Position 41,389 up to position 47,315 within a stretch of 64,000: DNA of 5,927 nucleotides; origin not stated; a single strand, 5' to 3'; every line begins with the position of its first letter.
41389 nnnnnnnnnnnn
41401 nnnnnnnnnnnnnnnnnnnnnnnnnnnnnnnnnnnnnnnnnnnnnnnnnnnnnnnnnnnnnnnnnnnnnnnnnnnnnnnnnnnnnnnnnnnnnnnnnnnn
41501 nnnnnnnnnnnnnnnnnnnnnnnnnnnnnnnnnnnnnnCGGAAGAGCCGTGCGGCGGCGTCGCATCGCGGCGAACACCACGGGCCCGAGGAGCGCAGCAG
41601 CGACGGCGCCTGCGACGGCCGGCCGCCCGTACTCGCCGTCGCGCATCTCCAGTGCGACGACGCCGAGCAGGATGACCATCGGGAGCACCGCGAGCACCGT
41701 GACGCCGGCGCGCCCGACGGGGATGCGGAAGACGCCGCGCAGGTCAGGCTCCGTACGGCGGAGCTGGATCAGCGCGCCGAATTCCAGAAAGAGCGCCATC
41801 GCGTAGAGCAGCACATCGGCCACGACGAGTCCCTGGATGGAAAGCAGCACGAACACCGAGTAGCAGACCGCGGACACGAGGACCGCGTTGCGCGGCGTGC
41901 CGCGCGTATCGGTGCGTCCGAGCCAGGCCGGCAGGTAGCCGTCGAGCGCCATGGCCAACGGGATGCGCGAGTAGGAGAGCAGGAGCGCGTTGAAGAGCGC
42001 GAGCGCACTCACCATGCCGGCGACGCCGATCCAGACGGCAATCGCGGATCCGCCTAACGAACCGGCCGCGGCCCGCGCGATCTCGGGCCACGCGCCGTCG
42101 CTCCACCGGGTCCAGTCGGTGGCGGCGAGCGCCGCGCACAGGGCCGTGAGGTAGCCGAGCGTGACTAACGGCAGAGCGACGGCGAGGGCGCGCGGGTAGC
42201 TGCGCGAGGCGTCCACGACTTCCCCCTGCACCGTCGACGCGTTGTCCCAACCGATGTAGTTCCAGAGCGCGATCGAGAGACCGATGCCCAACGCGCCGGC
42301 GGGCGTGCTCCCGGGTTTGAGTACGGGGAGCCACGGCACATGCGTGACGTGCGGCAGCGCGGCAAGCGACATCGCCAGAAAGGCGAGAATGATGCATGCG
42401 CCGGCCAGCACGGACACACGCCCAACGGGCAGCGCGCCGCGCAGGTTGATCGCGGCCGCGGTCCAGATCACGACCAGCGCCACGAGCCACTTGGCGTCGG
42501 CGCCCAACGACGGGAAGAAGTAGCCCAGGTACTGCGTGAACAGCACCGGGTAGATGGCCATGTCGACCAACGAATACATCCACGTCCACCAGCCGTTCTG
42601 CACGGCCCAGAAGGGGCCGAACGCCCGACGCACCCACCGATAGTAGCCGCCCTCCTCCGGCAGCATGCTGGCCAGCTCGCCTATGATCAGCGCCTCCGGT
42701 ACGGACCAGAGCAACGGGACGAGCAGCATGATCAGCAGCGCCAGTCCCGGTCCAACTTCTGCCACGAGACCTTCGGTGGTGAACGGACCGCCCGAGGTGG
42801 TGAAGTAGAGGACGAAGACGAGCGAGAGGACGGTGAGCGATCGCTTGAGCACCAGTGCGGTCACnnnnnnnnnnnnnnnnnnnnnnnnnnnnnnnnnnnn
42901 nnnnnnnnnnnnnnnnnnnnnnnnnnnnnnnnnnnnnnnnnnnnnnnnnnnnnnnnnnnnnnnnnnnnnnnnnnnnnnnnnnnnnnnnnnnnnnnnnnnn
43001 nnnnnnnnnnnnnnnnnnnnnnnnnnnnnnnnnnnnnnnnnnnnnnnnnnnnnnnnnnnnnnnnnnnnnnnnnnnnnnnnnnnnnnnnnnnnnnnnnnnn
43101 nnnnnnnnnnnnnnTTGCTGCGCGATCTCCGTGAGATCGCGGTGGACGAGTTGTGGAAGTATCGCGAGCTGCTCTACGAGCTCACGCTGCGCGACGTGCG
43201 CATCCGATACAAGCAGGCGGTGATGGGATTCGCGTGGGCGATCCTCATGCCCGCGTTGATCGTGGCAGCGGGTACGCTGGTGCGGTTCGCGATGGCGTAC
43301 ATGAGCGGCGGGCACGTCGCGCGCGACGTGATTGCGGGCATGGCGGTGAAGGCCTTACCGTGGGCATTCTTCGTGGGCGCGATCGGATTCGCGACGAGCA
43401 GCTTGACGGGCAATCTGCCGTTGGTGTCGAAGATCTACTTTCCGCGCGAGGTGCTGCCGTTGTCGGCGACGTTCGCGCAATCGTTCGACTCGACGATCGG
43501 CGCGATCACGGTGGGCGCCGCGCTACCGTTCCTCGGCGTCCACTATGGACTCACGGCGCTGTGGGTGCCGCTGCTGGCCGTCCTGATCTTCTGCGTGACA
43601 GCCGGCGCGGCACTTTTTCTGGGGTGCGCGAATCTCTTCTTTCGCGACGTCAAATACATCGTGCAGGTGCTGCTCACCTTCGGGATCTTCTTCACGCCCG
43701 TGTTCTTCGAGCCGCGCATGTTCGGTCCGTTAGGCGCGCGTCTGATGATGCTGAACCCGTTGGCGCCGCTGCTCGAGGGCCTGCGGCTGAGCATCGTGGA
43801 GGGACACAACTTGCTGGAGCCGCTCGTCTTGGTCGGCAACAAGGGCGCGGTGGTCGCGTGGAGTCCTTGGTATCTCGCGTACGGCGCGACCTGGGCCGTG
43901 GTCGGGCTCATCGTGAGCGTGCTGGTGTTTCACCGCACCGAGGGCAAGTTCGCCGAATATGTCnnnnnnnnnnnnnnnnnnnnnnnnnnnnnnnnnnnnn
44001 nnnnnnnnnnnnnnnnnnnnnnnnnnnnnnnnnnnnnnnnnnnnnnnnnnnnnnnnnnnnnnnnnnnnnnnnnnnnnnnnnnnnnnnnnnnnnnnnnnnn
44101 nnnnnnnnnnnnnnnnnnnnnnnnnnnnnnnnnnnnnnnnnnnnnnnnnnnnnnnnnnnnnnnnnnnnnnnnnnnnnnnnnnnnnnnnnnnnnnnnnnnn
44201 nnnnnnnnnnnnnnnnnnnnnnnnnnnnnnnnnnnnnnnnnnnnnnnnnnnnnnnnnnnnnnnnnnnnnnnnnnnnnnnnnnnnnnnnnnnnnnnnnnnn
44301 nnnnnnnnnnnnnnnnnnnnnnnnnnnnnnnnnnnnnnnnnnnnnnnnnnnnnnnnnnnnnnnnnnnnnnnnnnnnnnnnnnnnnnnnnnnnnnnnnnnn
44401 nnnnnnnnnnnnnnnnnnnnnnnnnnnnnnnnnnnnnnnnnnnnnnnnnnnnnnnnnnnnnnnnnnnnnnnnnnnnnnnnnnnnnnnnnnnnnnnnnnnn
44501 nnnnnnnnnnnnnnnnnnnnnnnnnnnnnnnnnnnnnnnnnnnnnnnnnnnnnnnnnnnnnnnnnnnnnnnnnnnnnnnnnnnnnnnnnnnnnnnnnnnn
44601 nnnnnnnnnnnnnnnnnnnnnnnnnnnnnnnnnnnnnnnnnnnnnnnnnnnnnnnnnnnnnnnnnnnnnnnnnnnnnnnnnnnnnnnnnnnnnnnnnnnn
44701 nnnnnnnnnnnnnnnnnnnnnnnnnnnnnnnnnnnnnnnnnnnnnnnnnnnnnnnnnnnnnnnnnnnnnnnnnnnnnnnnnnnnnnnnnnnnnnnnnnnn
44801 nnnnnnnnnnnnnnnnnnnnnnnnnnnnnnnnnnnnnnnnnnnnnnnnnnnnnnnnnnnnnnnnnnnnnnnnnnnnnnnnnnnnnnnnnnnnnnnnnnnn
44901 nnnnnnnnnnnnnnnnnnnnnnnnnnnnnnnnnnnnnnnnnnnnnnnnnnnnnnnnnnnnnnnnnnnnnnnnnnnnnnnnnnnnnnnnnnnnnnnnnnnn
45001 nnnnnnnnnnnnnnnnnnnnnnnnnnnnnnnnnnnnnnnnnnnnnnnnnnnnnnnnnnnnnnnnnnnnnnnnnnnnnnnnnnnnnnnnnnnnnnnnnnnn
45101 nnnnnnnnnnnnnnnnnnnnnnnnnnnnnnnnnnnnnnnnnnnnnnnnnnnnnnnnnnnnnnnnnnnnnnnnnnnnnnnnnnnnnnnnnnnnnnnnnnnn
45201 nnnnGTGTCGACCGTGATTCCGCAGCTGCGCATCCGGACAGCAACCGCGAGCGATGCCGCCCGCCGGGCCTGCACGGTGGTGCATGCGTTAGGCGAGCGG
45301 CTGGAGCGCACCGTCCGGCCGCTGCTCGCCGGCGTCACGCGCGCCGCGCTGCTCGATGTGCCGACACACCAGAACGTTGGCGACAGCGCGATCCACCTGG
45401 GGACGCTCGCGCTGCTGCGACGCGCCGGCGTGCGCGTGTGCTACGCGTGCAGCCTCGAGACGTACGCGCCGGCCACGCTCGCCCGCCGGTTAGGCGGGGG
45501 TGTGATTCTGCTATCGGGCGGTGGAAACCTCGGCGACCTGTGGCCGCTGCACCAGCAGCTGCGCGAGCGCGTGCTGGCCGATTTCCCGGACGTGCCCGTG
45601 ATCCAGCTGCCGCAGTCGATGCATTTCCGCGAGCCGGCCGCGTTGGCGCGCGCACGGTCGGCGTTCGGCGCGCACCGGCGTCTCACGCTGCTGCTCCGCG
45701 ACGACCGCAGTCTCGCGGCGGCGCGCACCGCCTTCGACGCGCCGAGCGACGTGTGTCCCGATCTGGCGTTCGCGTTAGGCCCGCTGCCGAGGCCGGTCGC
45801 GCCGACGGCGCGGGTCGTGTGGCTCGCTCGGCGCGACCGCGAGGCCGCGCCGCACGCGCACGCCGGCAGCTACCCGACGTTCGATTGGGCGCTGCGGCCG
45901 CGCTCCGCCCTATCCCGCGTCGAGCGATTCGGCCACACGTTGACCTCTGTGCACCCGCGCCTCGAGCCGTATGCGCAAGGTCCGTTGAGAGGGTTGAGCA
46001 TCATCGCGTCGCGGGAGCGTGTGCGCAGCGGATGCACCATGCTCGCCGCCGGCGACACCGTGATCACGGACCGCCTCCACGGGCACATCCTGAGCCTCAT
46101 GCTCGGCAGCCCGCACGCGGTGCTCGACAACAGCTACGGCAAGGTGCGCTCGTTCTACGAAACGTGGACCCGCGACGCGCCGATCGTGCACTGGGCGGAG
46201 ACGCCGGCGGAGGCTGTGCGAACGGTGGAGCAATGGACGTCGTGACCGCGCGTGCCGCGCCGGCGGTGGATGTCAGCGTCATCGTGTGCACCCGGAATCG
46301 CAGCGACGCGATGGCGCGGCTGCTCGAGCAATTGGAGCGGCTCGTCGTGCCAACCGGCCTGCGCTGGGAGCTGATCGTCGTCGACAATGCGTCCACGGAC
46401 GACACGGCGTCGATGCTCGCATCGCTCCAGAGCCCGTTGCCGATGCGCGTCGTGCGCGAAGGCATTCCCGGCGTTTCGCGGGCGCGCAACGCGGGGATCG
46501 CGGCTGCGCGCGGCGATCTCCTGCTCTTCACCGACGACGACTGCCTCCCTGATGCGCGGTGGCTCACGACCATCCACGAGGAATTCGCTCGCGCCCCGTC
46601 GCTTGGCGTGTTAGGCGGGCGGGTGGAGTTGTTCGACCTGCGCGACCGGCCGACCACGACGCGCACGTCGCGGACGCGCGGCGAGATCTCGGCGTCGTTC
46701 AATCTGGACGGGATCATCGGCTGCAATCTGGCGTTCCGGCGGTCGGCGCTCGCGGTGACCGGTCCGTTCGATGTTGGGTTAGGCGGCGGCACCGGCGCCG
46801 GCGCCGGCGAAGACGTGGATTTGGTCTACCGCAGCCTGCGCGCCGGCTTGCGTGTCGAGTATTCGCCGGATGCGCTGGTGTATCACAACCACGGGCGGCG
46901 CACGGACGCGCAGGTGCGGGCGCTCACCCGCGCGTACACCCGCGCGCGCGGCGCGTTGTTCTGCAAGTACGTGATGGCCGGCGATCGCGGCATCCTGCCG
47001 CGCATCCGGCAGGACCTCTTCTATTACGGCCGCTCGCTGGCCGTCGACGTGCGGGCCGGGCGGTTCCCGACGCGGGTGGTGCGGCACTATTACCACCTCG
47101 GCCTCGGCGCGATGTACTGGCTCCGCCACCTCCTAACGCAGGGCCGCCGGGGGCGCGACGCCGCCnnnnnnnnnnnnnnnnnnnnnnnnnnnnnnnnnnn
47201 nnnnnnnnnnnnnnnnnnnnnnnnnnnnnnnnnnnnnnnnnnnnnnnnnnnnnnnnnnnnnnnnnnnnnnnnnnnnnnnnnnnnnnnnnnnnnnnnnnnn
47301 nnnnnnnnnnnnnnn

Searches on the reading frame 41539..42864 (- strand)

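Call 26: search_protein_families(library=pfam, proteins=[window:41539-42864:-], max_evalue=0.00001)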
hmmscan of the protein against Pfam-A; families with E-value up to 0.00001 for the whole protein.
window:41539-42864:- (442 aa): 2 families
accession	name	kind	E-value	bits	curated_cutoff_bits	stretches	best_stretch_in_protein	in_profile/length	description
PF13520.12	AA_permease_2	-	2.3e-42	145.8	27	1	12-398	3-402/427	Amino acid permease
PF00324.27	AA_permease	-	4.8e-25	88.6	24.6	1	34-355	23-362/470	Amino acid permease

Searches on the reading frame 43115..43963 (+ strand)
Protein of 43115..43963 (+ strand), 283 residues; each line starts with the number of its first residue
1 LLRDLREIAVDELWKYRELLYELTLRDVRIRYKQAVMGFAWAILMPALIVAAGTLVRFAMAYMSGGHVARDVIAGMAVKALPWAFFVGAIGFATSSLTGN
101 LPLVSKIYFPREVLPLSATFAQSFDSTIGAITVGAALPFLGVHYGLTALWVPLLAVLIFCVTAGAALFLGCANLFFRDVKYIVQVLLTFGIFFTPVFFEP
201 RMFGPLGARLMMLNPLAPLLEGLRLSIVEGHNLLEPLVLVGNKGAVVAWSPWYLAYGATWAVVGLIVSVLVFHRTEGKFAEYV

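Call 26: search_protein_families(library=pfam, proteins=[window:43115-43963:+], max_evalue=0.00001)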
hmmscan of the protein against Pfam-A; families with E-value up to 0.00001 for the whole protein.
window:43115-43963:+ (283 aa): 1 family
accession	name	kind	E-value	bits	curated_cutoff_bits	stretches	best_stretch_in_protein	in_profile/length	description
PF01061.29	ABC2_membrane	-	7.6e-08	32.6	26.9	1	20-225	3-208/211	ABC-2 type transporter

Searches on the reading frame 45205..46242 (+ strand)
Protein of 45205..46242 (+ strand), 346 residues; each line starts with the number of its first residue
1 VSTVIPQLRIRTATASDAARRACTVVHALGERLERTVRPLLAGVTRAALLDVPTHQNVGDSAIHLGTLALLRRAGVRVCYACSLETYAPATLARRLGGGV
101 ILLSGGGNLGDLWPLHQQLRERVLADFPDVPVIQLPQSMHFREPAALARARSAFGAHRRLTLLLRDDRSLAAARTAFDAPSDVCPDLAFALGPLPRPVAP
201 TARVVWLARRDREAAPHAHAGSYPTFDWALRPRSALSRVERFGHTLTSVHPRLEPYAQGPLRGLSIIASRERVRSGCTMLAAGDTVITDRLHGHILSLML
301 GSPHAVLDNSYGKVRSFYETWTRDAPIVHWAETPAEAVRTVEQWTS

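Call 26: search_protein_families(library=pfam, proteins=[window:45205-46242:+], max_evalue=0.00001)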
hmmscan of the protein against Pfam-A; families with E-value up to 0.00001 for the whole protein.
window:45205-46242:+ (346 aa): 1 family
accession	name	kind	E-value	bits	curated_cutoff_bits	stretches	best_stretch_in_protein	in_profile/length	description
PF04230.19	PS_pyruv_trans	-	4.2e-25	89.6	25.3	1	57-311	1-280/280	Polysaccharide pyruvyl transferase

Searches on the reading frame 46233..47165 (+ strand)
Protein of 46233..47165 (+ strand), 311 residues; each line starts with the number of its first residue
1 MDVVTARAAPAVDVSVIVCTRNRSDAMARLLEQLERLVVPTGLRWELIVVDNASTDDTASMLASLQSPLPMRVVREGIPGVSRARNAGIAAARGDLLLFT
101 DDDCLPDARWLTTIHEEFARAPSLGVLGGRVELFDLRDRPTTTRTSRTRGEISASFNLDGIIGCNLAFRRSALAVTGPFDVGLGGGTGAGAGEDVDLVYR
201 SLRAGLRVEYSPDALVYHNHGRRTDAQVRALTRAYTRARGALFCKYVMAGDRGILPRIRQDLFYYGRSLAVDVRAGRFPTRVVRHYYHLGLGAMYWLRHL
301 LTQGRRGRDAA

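Call 26: search_protein_families(library=pfam, proteins=[window:46233-47165:+], max_evalue=0.00001)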
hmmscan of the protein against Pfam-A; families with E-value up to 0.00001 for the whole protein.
window:46233-47165:+ (311 aa): 3 families
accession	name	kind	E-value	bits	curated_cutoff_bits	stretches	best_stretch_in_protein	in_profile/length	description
PF00535.33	Glycos_transf_2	-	1.4e-27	97.2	23.3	1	15-173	1-164/168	Glycosyl transferase family 2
PF13641.12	Glyco_tranf_2_3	-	2.1e-18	67.6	27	1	14-234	3-227/230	Glycosyltransferase like family 2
PF10111.15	Glyco_tranf_2_2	-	5.3e-08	33.1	27.3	1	15-105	1-93/276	Glycosyltransferase like family 2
